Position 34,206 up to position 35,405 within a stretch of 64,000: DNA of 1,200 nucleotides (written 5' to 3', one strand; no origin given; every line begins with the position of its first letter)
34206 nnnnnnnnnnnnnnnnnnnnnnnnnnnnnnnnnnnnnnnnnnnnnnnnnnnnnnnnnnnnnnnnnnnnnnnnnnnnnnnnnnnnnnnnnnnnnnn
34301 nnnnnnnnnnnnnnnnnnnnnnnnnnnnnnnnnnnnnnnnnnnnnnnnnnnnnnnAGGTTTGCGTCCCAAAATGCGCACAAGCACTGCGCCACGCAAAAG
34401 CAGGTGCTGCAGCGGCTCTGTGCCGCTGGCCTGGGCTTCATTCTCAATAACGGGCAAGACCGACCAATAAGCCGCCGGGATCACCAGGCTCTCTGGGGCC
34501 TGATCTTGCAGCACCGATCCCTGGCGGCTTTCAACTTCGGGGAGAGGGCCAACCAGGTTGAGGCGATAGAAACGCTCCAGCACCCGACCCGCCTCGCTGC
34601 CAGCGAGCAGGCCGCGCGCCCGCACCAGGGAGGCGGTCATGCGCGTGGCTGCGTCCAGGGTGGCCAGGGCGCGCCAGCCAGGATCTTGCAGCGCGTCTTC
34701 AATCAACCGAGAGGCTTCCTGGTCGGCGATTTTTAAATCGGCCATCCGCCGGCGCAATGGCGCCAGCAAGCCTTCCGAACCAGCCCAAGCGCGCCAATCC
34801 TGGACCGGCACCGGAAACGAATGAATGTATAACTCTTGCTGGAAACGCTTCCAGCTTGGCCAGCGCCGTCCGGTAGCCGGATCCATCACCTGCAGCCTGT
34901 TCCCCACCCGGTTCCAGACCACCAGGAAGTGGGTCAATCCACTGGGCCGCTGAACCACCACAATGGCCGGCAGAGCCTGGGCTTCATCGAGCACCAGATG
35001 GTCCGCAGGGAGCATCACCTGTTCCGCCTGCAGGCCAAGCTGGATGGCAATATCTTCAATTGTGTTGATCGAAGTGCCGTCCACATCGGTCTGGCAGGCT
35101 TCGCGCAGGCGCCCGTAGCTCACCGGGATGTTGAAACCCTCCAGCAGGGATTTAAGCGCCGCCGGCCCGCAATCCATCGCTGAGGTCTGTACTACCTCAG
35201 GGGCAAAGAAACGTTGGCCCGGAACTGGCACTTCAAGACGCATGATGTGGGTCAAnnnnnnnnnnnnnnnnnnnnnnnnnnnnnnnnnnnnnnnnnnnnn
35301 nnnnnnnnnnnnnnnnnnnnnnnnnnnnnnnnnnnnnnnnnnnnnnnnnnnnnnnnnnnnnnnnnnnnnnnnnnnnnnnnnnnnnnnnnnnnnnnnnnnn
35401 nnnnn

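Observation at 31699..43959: Candidate undescribed peptide-export and membrane system built around a heterodimeric C39 ABC exporter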

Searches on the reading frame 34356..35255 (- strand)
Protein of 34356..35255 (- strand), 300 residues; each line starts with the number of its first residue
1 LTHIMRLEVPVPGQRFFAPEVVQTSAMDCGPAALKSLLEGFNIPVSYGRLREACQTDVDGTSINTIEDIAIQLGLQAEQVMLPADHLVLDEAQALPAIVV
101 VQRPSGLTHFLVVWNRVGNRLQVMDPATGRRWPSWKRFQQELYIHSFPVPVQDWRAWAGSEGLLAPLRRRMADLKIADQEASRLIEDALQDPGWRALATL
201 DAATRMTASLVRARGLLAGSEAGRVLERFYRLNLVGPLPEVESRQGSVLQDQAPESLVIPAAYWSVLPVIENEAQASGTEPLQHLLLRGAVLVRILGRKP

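Call 10: find_related_loci(query=A1, collection=genome_contigs, flank=10000)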
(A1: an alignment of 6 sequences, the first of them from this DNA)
Query A1 (300 aa) in genome_contigs; peptide patterns used: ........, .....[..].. (x = any residue, [..] = any of these).
600 stretches matched a pattern (row limit reached: there are more); 588 encode a relative of the query (tblastn E <= 1e-3); the best 80 are kept; 80 distinct loci.
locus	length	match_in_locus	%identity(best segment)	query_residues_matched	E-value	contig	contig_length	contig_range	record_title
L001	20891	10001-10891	84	5-300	2e-163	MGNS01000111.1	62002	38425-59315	MAG: Chloroflexi bacterium RBG_16_57_11 RBG_16_scaffold_328, whole genome shotgun sequence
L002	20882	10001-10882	76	5-299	4e-152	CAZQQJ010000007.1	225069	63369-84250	MAG TPA_asm: uncultured Anaerolinea sp. isolate SRP278314_co2_69 genome assembly, contig: NODE_76_length_225069_cov_39.0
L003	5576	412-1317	75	1-299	1e-148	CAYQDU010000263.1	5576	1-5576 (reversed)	MAG TPA_asm: uncultured Anaerolinea sp. isolate binchicken_co20_395 genome assembly, contig: NODE_25805_length_5576_cov_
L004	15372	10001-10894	74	5-299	8e-147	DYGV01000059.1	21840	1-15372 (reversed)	MAG TPA_asm: Anaerolinea thermophila isolate BE2012_54_8 Afr_mines_BE2012_1192_length_21840_cov_3_081157, whole genome s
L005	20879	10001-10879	73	7-299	3e-140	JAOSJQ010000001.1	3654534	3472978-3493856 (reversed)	MAG: Anaerolineales bacterium isolate FR_7 FR-Anaerolineales-1_s1, whole genome shotgun sequence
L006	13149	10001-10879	73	7-299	6e-140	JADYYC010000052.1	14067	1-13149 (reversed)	MAG: Anaerolineales bacterium isolate SJ511 c_000000110205, whole genome shotgun sequence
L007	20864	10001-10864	73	10-297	2e-135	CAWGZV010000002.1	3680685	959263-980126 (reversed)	MAG: uncultured Chloroflexia bacterium isolate MFD02979.bin.1.10 genome assembly, contig: contig_27555, whole genome sho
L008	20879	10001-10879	71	5-297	4e-135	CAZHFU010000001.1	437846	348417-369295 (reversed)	MAG TPA_asm: uncultured Anaerolinea sp. isolate SRP220891_co2_410 genome assembly, contig: NODE_4_length_437846_cov_23.8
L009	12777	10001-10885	66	4-297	5e-132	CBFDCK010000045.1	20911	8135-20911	MAG TPA_asm: uncultured bacterium isolate SRR26215680_binner13_Refined_1 genome assembly, contig: ERZ25073474.1848, whol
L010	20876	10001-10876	64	4-300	4e-123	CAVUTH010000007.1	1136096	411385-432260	MAG: uncultured Chloroflexia bacterium isolate MFD03899.bin.2.126 genome assembly, contig: contig_31215, whole genome sh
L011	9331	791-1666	64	4-300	2e-123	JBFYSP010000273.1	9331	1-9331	MAG: Anaerolineae bacterium isolate PPR_0243 PPR_0243_bin.14.fa_k121_3280305, whole genome shotgun sequence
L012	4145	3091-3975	63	1-294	2e-124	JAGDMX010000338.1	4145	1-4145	MAG: Chloroflexota bacterium isolate CTSoil_045 scaffold_49250, whole genome shotgun sequence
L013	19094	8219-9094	65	5-299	4e-122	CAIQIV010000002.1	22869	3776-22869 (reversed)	MAG: uncultured Chloroflexi bacterium isolate LaPlata_bin-0303 genome assembly, contig: bin-0303:002/865, whole genome s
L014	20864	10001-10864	60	5-299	3e-118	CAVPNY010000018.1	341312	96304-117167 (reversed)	MAG: uncultured Chloroflexia bacterium isolate MFD00032.bin.3.204 genome assembly, contig: contig_50513, whole genome sh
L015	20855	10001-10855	62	8-299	1e-117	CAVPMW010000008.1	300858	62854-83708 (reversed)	MAG: uncultured Chloroflexia bacterium isolate MFD10007.bin.2.126 genome assembly, contig: contig_19317, whole genome sh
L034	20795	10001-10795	53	14-299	5e-96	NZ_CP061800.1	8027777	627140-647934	Desulfonema magnum strain 4be13 chromosome, complete genome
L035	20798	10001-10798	54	10-296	2e-95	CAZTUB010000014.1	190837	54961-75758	MAG TPA_asm: uncultured Clostridia bacterium isolate binchicken_co174_39 genome assembly, contig: NODE_25_length_190837_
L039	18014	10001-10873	54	14-299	3e-94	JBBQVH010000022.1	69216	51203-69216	MAG: Blastocatellia bacterium isolate Co_metawrap_1988 Cmw_1988_k141_9881337_length_69216_cov_12.0000, whole genome shot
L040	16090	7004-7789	53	14-297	2e-94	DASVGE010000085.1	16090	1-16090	MAG TPA_asm: Pyrinomonadaceae bacterium isolate SMAG_U2107 k141_29168, whole genome shotgun sequence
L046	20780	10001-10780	51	10-295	6e-93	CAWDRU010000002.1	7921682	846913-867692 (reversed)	MAG: Blastocatellia bacterium isolate MFD04935.bin.1.50 genome assembly, contig: contig_540, whole genome shotgun sequen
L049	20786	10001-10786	54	18-300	2e-92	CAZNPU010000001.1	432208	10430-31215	MAG TPA_asm: uncultured Isosphaeraceae bacterium isolate SRP268622_co1_7 genome assembly, contig: NODE_2_length_432208_c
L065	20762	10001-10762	53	14-297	8e-91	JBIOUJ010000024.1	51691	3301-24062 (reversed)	MAG: Pyrinomonadaceae bacterium isolate MAG137 k127_1344372, whole genome shotgun sequence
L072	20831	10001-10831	56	10-299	7e-90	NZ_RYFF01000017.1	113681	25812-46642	Candidatus Chloroploca sp. Khr17 NODE_18, whole genome shotgun sequence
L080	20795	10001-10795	56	14-293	5e-89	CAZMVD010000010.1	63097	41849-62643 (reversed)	MAG TPA_asm: uncultured Phycisphaeraceae bacterium isolate SRP193661_co2_155 genome assembly, contig: NODE_451_length_63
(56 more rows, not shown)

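Call 52: search_protein_families(library=pfam, proteins=[L039:8691-9974:+, L049:8586-9962:+, L035:8805-9971:+, L034:9376-9912:+, L072:9459-9950:+], max_evalue=0.01)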
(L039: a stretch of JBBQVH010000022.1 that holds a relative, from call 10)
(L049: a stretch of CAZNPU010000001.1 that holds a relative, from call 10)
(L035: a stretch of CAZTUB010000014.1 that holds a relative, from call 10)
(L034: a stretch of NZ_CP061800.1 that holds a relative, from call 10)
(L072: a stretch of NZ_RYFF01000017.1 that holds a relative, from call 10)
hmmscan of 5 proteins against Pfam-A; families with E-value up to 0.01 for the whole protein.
L039:8691-9974:+ (428 aa): 3 families
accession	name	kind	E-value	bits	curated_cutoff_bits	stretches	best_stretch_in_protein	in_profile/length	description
PF13437.12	HlyD_3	-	3.4e-14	53.9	22.2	1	293-389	2-96/106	HlyD family secretion protein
PF13533.13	Biotin_lipoyl_2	-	9.7e-05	22.6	29.8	1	107-136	3-32/32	Biotin-lipoyl like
PF00364.28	Biotin_lipoyl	-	0.0025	18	22.1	0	99-135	37-73/73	Biotin-requiring enzyme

L049:8586-9962:+ (459 aa): 2 families
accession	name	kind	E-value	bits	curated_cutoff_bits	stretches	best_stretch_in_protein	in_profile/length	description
PF13437.12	HlyD_3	-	9.9e-18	65.3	22.2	1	291-392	2-98/106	HlyD family secretion protein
PF16576.10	HlyD_D23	-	5.7e-09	36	30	1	99-384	16-202/214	Barrel-sandwich domain of CusB or HlyD membrane-fusion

L035:8805-9971:+ (389 aa): 3 families
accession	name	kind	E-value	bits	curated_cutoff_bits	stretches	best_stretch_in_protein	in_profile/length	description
PF13437.12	HlyD_3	-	3.1e-12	47.6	22.2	1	250-345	2-95/106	HlyD family secretion protein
PF16716.10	BST2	-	0.0019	19.3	27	1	175-235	23-86/91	Bone marrow stromal antigen 2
PF13533.13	Biotin_lipoyl_2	-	0.0062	16.8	29.8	0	63-92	2-31/32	Biotin-lipoyl like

L034:9376-9912:+ (179 aa): 0 families

L072:9459-9950:+ (164 aa): 0 families

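Call 71: search_protein_families(library=pfam, proteins=[L035:15983-17008:+, L035:16965-17987:+, L046:15538-16596:+, L046:16553-17557:+, L039:7547-8704:+, L039:1609-4809:+, L065:16256-18406:+, L040:14145-15974:+, L065:6003-6911:+, L040:4130-5446:-], max_evalue=0.001)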
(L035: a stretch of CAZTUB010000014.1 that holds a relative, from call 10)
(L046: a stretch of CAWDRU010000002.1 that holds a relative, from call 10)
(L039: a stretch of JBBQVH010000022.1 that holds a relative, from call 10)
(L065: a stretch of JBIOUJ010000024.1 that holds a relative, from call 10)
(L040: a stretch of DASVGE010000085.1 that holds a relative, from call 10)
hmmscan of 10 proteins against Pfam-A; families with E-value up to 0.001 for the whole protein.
L035:15983-17008:+ (342 aa): 1 family
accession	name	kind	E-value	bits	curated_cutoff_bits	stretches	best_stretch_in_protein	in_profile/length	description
PF21068.3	ATPgraspMvdD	-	5.6e-35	120.5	27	1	11-126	2-118/121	MvdD pre-ATP grasp domain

L035:16965-17987:+ (341 aa): 1 family
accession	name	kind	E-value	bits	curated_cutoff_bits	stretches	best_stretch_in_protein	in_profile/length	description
PF21068.3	ATPgraspMvdD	-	1.2e-40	138.7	27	1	8-127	1-121/121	MvdD pre-ATP grasp domain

L046:15538-16596:+ (353 aa): 2 families
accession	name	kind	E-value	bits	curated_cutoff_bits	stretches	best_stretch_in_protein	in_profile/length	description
PF21068.3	ATPgraspMvdD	-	4.7e-36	123.9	27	1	22-138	2-119/121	MvdD pre-ATP grasp domain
PF02955.21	GSH-S_ATP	-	0.00029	20.8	23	1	158-300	11-152/175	Prokaryotic glutathione synthetase, ATP-grasp domain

L046:16553-17557:+ (335 aa): 1 family
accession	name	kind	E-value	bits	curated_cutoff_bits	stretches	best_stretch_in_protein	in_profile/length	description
PF21068.3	ATPgraspMvdD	-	3.4e-40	137.3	27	1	9-127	2-121/121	MvdD pre-ATP grasp domain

L039:7547-8704:+ (386 aa): 14 families
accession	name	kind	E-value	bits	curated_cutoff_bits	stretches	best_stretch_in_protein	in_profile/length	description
PF13424.12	TPR_12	-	8.5e-60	199.3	30.1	6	254-323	8-77/77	Tetratricopeptide repeat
PF13374.12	TPR_10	-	1.6e-57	190.4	27.5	6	333-373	2-42/42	Tetratricopeptide repeat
PF24885.1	TPR_NPHP3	-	3.4e-39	135.1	100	3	202-325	94-217/239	Nephrocystin-3 TPR domain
PF07719.23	TPR_2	-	5.3e-24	82.7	27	1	333-364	1-32/34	Tetratricopeptide repeat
PF00515.34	TPR_1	-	7.2e-23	79.9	27.8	2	333-363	1-31/34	Tetratricopeptide repeat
PF13181.12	TPR_8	-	1.3e-16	59.7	25.7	0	124-154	2-32/34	Tetratricopeptide repeat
PF13176.12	TPR_7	-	3.6e-15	55.1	27.9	0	335-362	1-28/36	Tetratricopeptide repeat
PF17874.7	TPR_MalT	-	2e-13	50.8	45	1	182-365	18-193/336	MalT-like TPR region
PF13428.12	TPR_14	-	3e-09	37.1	23.5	0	339-364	7-32/44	Tetratricopeptide repeat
PF13431.12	TPR_17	-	2.6e-07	30.8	24.4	0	334-352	14-32/34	Tetratricopeptide repeat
PF13432.12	TPR_16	-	0.00031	21.6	32.7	0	41-105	3-59/65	Tetratricopeptide repeat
PF09986.15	DUF2225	-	0.00044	20.5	21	0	300-368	86-153/214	Uncharacterized protein conserved in bacteria (DUF2225)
PF07721.20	TPR_4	-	0.00071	20.4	27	1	335-358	3-26/26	Tetratricopeptide repeat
PF14559.12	TPR_19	-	0.00095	19.9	25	0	307-362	7-54/68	Tetratricopeptide repeat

L039:1609-4809:+ (1067 aa): 10 families
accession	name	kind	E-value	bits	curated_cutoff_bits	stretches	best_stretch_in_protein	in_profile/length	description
PF00069.31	Pkinase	-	1.1e-44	153.3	31.7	1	132-398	1-253/263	Protein kinase domain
PF07714.23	PK_Tyr_Ser-Thr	-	8e-34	117.5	23.1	1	137-349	6-215/258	Protein tyrosine and serine/threonine kinase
PF03109.22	ABC1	-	5.8e-08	32.6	22.9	1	209-293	145-229/244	ABC1 atypical kinase-like domain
PF13181.12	TPR_8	-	1.3e-06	28.6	25.7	0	942-970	3-31/34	Tetratricopeptide repeat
PF13424.12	TPR_12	-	2e-06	28.3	30.1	0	747-801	2-57/77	Tetratricopeptide repeat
PF13431.12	TPR_17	-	2.9e-06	27.5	24.4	0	636-660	3-27/34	Tetratricopeptide repeat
PF00515.34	TPR_1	-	1.5e-05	25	27.8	0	943-970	4-31/34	Tetratricopeptide repeat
PF13374.12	TPR_10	-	3.2e-05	24.2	27.5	0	748-778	2-32/42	Tetratricopeptide repeat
PF13414.12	TPR_11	-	0.00024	21.2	26.8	0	947-969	1-23/42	TPR repeat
PF07719.23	TPR_2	-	0.0008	19.8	27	0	942-971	3-32/34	Tetratricopeptide repeat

L065:16256-18406:+ (717 aa): 1 family
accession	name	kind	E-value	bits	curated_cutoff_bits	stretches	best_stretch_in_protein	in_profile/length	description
PF16967.11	TcfC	-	0.00073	19.5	29.4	0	683-708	36-61/68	E-set like domain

L040:14145-15974:+ (610 aa): 6 families
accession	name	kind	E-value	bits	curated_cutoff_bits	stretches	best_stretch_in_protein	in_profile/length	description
PF00069.31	Pkinase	-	4.5e-47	161.1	31.7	2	14-173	1-151/263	Protein kinase domain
PF07714.23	PK_Tyr_Ser-Thr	-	1.2e-31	110.4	23.1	2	15-170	2-152/258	Protein tyrosine and serine/threonine kinase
PF03109.22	ABC1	-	5.6e-09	35.9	22.9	1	59-168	110-215/244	ABC1 atypical kinase-like domain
PF06293.20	Kdo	-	1.3e-07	31.7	21.3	1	43-164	43-166/207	Lipopolysaccharide kinase (Kdo/WaaP) family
PF01636.29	APH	-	5.7e-05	23.4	23.2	0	119-170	148-200/239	Phosphotransferase enzyme family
PF10110.14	GPDPase_memb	-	0.00037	19.8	29.6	1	448-582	163-297/321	Membrane domain of glycerophosphoryl diester phosphodiesterase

L065:6003-6911:+ (303 aa): 1 family
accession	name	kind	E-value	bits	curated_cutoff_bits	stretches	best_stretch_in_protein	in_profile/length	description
PF03544.19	TonB_C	-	7e-08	33.3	24.6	1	226-301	5-79/79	Gram-negative bacterial TonB protein C-terminal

L040:4130-5446:- (439 aa): 3 families
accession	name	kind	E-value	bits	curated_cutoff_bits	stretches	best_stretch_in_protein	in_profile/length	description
PF12833.13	HTH_18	-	1.6e-21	76.8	33.6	1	339-417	1-79/80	Helix-turn-helix domain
PF00165.29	HTH_AraC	-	5.5e-19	68.3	26.6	2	382-416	8-41/42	Bacterial regulatory helix-turn-helix proteins, AraC family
PF02311.25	AraC_binding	-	0.00025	21.2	21.1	1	177-299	7-133/135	AraC-like ligand binding domain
